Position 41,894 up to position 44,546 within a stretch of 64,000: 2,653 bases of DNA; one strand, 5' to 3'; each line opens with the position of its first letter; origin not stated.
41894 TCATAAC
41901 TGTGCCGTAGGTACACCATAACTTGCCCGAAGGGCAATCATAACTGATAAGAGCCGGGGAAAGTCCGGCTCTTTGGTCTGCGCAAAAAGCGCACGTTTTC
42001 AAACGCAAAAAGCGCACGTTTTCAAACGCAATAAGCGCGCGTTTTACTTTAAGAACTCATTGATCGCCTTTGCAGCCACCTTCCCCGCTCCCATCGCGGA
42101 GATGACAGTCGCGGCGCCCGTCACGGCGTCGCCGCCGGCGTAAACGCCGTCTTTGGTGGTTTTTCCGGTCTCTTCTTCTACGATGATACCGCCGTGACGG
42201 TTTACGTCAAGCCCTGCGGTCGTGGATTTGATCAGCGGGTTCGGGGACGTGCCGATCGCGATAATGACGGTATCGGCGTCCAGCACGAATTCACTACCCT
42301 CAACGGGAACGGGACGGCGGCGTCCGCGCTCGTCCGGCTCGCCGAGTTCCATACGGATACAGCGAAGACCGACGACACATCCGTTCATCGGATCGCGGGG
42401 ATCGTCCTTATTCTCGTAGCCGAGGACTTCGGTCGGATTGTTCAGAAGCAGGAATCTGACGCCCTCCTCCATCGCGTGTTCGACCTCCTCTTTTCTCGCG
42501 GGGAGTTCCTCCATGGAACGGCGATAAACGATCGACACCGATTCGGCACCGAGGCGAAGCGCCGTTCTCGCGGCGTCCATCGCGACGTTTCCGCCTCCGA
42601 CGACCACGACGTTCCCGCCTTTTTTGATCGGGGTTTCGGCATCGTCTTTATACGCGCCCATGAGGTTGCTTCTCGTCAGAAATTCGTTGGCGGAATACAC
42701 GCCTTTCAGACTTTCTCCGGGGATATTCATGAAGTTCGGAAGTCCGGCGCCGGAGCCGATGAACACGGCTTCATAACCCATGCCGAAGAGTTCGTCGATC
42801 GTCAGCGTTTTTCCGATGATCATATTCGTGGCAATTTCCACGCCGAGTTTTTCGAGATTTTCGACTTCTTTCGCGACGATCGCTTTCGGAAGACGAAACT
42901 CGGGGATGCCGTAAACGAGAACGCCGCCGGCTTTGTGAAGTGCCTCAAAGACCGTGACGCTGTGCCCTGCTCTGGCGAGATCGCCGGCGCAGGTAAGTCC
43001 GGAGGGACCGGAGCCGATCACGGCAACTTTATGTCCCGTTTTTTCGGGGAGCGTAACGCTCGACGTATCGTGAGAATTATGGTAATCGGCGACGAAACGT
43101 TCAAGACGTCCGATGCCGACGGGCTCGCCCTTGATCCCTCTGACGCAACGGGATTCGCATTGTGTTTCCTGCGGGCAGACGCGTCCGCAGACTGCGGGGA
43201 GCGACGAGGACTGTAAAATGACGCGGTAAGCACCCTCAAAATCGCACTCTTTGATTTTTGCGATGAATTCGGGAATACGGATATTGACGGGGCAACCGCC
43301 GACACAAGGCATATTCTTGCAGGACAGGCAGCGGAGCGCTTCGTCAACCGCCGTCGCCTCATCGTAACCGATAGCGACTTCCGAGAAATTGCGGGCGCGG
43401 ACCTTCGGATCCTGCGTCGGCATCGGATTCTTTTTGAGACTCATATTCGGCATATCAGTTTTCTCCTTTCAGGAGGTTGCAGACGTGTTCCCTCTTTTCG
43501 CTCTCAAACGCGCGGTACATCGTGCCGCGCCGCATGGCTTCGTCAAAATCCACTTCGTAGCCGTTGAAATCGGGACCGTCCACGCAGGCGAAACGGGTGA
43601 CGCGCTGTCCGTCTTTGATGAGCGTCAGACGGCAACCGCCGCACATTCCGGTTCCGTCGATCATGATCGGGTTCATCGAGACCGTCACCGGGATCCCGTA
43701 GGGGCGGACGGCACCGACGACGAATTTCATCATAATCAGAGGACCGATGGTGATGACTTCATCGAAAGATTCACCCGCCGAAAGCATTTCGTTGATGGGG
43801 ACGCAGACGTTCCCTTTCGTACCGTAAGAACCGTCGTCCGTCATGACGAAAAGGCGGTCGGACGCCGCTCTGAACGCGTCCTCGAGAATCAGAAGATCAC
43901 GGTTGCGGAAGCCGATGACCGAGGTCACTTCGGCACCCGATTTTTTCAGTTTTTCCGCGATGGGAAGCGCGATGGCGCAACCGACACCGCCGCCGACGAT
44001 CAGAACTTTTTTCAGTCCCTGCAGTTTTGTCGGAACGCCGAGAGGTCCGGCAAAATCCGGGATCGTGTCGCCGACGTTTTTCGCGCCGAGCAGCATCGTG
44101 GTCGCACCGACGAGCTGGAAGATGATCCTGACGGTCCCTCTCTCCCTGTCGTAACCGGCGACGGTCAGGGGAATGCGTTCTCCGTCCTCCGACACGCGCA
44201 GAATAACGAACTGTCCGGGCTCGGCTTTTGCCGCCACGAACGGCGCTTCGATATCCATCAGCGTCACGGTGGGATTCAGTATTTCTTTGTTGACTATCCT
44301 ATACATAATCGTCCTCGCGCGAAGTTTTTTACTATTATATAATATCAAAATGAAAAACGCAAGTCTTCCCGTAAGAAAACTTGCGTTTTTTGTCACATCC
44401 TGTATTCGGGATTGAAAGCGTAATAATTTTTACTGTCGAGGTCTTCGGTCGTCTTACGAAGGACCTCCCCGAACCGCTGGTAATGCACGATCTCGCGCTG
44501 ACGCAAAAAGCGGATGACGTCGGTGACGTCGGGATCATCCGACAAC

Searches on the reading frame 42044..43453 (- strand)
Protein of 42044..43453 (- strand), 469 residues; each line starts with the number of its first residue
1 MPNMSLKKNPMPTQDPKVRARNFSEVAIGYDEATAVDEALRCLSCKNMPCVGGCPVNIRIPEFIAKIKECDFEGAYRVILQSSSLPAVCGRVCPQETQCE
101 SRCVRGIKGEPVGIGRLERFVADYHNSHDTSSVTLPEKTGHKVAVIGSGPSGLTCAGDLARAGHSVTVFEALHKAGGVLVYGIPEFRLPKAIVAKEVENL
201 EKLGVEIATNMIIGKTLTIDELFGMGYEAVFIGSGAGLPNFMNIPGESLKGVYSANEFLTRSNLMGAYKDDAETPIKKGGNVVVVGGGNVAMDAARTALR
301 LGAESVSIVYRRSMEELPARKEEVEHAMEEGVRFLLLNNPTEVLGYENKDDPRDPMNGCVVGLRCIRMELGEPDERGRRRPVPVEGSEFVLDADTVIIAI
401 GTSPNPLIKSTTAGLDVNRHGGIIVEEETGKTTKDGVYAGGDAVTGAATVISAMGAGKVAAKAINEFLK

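Call 11: find_encoding_contigs(protein=window:42044-43453:-, flank=8000, max_places=10)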
Protein window:42044-43453:- (469 aa): no gene with exactly this product is on record in the collection.

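Call 16: find_homologous_proteins(query=window:42044-43453:-, max_evalue=1e-100)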
Query window:42044-43453:- (469 aa): 8000 proteins with E <= 1e-100 among 8000 candidates; the best 120 are listed.
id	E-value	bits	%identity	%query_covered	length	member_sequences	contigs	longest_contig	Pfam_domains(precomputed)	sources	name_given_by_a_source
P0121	0.0e+0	1043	100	99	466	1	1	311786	PF01266.31,PF13450.13,PF14691.12,PF07992.21,PF00070.34,PF13738.13,PF03486.21,PF01262.28,PF03807.24,PF12831.14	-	-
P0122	9.3e-284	959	90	100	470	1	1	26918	PF01266.31,PF13241.13,PF13450.13,PF14691.12,PF07992.21,PF00070.34,PF13738.13,PF03486.21,PF01262.28,PF12831.14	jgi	-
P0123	1.2e-282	956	90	100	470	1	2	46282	PF01266.31,PF13241.13,PF13450.13,PF14691.12,PF07992.21,PF00070.34,PF13738.13,PF03486.21,PF01262.28,PF12831.14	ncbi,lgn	-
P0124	1.5e-265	899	84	100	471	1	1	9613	PF13450.13,PF14691.12,PF07992.21,PF00070.34,PF13738.13,PF01262.28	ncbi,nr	ncbi:MAG: NADPH-dependent glutamate synthase [Clostridia bacterium]|nr:NADPH-dependent glutamate syn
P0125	5.0e-264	894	84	100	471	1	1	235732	PF13450.13,PF14691.12,PF07992.21,PF00070.34,PF13738.13,PF01262.28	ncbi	-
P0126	4.1e-261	885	83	100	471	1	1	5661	PF13450.13,PF14691.12,PF07992.21,PF00070.34,PF13738.13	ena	-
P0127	1.1e-259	880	82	100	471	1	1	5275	PF01946.24,PF13450.13,PF14691.12,PF07992.21,PF00070.34,PF13738.13,PF01262.28,PF12831.14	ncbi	-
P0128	7.8e-258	874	82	100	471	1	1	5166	PF01946.24,PF13241.13,PF13450.13,PF14691.12,PF07992.21,PF00070.34,PF13738.13,PF12831.14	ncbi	ncbi:MAG: NADPH-dependent glutamate synthase [Eubacteriales bacterium]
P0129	9.7e-258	873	81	100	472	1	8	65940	PF01946.24,PF13450.13,PF14691.12,PF07992.21,PF00070.34,PF13738.13,PF01262.28,PF12831.14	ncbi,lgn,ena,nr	ncbi:MAG: NADPH-dependent glutamate synthase [Oscillospiraceae bacterium]|nr:NADPH-dependent glutama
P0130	1.1e-257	873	82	100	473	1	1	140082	PF01946.24,PF13450.13,PF14691.12,PF07992.21,PF00070.34,PF13738.13,PF01262.28,PF12831.14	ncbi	-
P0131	1.5e-257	873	81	100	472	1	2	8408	PF01946.24,PF13450.13,PF14691.12,PF07992.21,PF00070.34,PF13738.13,PF01262.28,PF12831.14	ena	-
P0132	2.4e-257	872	81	100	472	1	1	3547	PF01946.24,PF13450.13,PF14691.12,PF07992.21,PF00070.34,PF13738.13,PF01262.28,PF12831.14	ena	-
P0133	3.0e-257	872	81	99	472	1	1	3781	PF01946.24,PF13450.13,PF14691.12,PF07992.21,PF00070.34,PF13738.13,PF01262.28,PF12831.14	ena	-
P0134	4.0e-257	871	81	100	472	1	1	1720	PF01946.24,PF13450.13,PF14691.12,PF07992.21,PF00070.34,PF13738.13,PF01262.28,PF12831.14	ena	-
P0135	4.3e-257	871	82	100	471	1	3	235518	PF01946.24,PF13241.13,PF13450.13,PF14691.12,PF07992.21,PF00070.34,PF13738.13,PF12831.14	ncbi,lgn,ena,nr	ncbi:MAG: NADPH-dependent glutamate synthase [Clostridia bacterium]|nr:NADPH-dependent glutamate syn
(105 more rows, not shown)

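Call 17: find_encoding_contigs(protein=P0123, flank=10000, max_places=4)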
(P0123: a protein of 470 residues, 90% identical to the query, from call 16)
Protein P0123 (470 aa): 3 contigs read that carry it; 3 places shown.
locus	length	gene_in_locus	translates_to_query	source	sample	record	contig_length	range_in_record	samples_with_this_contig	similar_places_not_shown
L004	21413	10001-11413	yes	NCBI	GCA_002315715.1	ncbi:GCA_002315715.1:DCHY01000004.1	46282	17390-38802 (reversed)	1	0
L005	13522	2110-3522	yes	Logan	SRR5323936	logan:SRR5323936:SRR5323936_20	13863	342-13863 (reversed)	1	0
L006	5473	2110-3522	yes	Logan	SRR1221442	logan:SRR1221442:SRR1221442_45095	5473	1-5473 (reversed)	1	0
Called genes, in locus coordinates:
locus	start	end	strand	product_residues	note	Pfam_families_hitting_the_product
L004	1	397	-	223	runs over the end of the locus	-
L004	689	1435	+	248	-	PF00318:Ribosomal_S2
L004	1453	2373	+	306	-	PF00889:EF_TS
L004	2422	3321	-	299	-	PF01261:AP_endonuc_2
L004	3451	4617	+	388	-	PF01743:PolyA_pol, PF12627:PolyA_pol_RNAbd, PF13735:tRNA_NucTran2_2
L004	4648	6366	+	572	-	PF05833:NFACT_N, PF05670:NFACT-R_1, PF18297:NFACT-R_2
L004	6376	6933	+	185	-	PF13649:Methyltransf_25 (weak), PF06962:rRNA_methylase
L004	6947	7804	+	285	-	PF01256:Carb_kinase, PF02110:HK (weak)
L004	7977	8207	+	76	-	PF11007:CotJA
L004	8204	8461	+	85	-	PF12652:CotJB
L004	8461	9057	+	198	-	PF05067:Mn_catalase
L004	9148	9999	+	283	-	PF10418:DHODB_Fe-S_bind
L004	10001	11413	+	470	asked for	PF14691:Fer4_20, PF01262:AlaDh_PNT_C (faint), PF13738:Pyr_redox_3 (faint), PF01266:DAO (weak), PF03486:HI0933_like (faint), PF07992:Pyr_redox_2, PF13450:NAD_binding_8 (weak), PF00070:Pyr_redox (weak), +2 more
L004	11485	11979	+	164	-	PF13238:AAA_18, PF01202:SKI (faint)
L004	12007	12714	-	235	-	PF01551:Peptidase_M23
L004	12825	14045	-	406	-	PF00579:tRNA-synt_1b, PF22421:SYY_C-terminal, PF01479:S4 (weak)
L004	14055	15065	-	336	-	PF01263:Aldose_epim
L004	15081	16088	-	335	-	PF01118:Semialdhyde_dh, PF02774:Semialdhyde_dhC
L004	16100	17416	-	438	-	PF00696:AA_kinase, PF01842:ACT (weak), PF22468:ACT_9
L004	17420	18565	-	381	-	PF03447:NAD_binding_3, PF00742:Homoserine_dh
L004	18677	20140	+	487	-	PF14821:Thr_synth_N, PF00291:PALP, PF24857:THR4_C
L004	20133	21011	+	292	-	PF00288:GHMP_kinases_N, PF08544:GHMP_kinases_C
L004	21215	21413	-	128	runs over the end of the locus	-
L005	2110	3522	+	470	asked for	PF14691:Fer4_20, PF01262:AlaDh_PNT_C (faint), PF13738:Pyr_redox_3 (faint), PF01266:DAO (weak), PF03486:HI0933_like (faint), PF07992:Pyr_redox_2, PF13450:NAD_binding_8 (weak), PF00070:Pyr_redox (weak), +2 more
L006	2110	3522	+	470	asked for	PF14691:Fer4_20, PF01262:AlaDh_PNT_C (faint), PF13738:Pyr_redox_3 (faint), PF01266:DAO (weak), PF03486:HI0933_like (faint), PF07992:Pyr_redox_2, PF13450:NAD_binding_8 (weak), PF00070:Pyr_redox (weak), +2 more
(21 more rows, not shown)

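Call 18: find_encoding_contigs(protein=P0122, flank=10000, max_places=4)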
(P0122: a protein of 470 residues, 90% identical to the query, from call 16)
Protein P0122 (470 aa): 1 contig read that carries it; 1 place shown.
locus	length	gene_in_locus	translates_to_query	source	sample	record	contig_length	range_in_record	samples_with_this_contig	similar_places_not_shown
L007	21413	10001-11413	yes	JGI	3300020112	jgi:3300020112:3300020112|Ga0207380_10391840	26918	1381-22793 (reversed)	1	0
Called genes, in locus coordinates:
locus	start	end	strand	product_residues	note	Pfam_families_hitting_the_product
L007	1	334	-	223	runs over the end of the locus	-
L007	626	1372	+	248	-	PF00318:Ribosomal_S2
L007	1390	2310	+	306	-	PF00889:EF_TS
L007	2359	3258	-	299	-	PF01261:AP_endonuc_2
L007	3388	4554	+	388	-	PF01743:PolyA_pol, PF12627:PolyA_pol_RNAbd, PF13735:tRNA_NucTran2_2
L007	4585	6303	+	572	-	PF05833:NFACT_N, PF05670:NFACT-R_1, PF18297:NFACT-R_2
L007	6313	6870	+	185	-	PF13649:Methyltransf_25 (weak), PF06962:rRNA_methylase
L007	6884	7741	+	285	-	PF01256:Carb_kinase, PF02110:HK (weak)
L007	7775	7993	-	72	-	-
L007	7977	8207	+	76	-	PF11007:CotJA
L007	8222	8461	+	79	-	PF12652:CotJB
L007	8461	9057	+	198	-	PF05067:Mn_catalase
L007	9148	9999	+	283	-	PF10418:DHODB_Fe-S_bind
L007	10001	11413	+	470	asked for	PF14691:Fer4_20, PF01262:AlaDh_PNT_C (faint), PF13738:Pyr_redox_3 (faint), PF01266:DAO (weak), PF03486:HI0933_like (faint), PF07992:Pyr_redox_2, PF13450:NAD_binding_8 (weak), PF00070:Pyr_redox (weak), +2 more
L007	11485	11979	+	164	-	PF13238:AAA_18, PF01202:SKI (faint)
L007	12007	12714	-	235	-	PF01551:Peptidase_M23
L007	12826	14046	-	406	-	PF00579:tRNA-synt_1b, PF22421:SYY_C-terminal, PF01479:S4 (weak)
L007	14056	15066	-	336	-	PF01263:Aldose_epim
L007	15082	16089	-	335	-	PF01118:Semialdhyde_dh, PF02774:Semialdhyde_dhC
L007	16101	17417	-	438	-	PF00696:AA_kinase, PF01842:ACT (weak), PF22468:ACT_9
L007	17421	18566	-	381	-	PF03447:NAD_binding_3, PF00742:Homoserine_dh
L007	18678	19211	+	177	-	PF14821:Thr_synth_N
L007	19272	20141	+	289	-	PF00291:PALP (weak), PF24857:THR4_C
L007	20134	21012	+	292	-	PF00288:GHMP_kinases_N, PF08544:GHMP_kinases_C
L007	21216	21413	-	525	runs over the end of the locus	?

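Call 67: find_encoding_contigs(protein=P0125, flank=10000, max_places=3)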
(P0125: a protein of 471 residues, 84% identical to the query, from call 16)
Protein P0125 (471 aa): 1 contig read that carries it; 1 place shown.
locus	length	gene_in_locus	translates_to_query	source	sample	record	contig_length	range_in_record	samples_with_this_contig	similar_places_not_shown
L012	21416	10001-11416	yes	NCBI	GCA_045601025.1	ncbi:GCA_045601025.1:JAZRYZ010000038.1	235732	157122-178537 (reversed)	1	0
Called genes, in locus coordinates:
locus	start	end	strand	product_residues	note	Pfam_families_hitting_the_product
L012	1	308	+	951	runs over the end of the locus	PF00005:ABC_tran (faint), PF02463:SMC_N (faint), PF03193:RsgA_GTPase (faint), PF13191:AAA_16 (faint), PF13304:AAA_21 (faint), PF13555:AAA_29 (faint), PF17760:UvrA_inter, PF17755:UvrA_DNA-bind, +1 more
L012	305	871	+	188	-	PF13353:Fer4_12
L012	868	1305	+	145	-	PF00692:dUTPase, PF22769:DCD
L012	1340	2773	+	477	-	PF00209:SNF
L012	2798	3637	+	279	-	PF01790:LGT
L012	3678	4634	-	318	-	PF00849:PseudoU_synth_2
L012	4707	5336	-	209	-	PF14681:UPRTase, PF00156:Pribosyltran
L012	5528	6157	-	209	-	PF13189:Cytidylate_kin2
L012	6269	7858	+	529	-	PF03853:YjeF_N, PF01256:Carb_kinase, PF02110:HK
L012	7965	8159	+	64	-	PF11007:CotJA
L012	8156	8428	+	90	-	PF12652:CotJB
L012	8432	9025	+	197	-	PF05067:Mn_catalase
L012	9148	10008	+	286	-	PF10418:DHODB_Fe-S_bind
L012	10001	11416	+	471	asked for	PF14691:Fer4_20, PF07992:Pyr_redox_2 (weak), PF13738:Pyr_redox_3 (faint), PF01262:AlaDh_PNT_C (faint), PF00070:Pyr_redox (weak), PF07992:Pyr_redox_2, PF13450:NAD_binding_8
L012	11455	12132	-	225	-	PF01551:Peptidase_M23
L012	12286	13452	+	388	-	PF01743:PolyA_pol, PF12627:PolyA_pol_RNAbd, PF13735:tRNA_NucTran2_2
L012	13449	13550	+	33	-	-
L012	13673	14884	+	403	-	PF13458:Peripla_BP_6, PF01094:ANF_receptor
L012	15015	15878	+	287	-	PF02653:BPD_transp_2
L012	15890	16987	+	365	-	PF02653:BPD_transp_2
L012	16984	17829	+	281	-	PF13476:AAA_23 (faint), PF00005:ABC_tran, PF13304:AAA_21 (faint), PF12399:BCA_ABC_TP_C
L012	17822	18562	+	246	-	PF00005:ABC_tran, PF13304:AAA_21 (faint)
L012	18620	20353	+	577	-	PF05833:NFACT_N, PF05670:NFACT-R_1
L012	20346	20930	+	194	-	PF06962:rRNA_methylase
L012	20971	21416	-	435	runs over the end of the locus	PF02073:Peptidase_M29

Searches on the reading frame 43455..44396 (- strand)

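Call 62: search_protein_families(library=pfam, proteins=[window:43455-44396:-], max_evalue=0.1)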
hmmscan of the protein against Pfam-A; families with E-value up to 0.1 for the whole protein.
window:43455-44396:- (313 aa): 2 families
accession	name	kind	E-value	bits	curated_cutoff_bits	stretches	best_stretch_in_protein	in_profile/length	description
PF10418.14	DHODB_Fe-S_bind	-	2.8e-12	46.6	23.9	1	242-283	1-41/41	Iron-sulfur cluster binding domain of dihydroorotate dehydrogenase B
PF02780.25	Transketolase_C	-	0.059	13.7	25.9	0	129-158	10-39/124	Transketolase, C-terminal domain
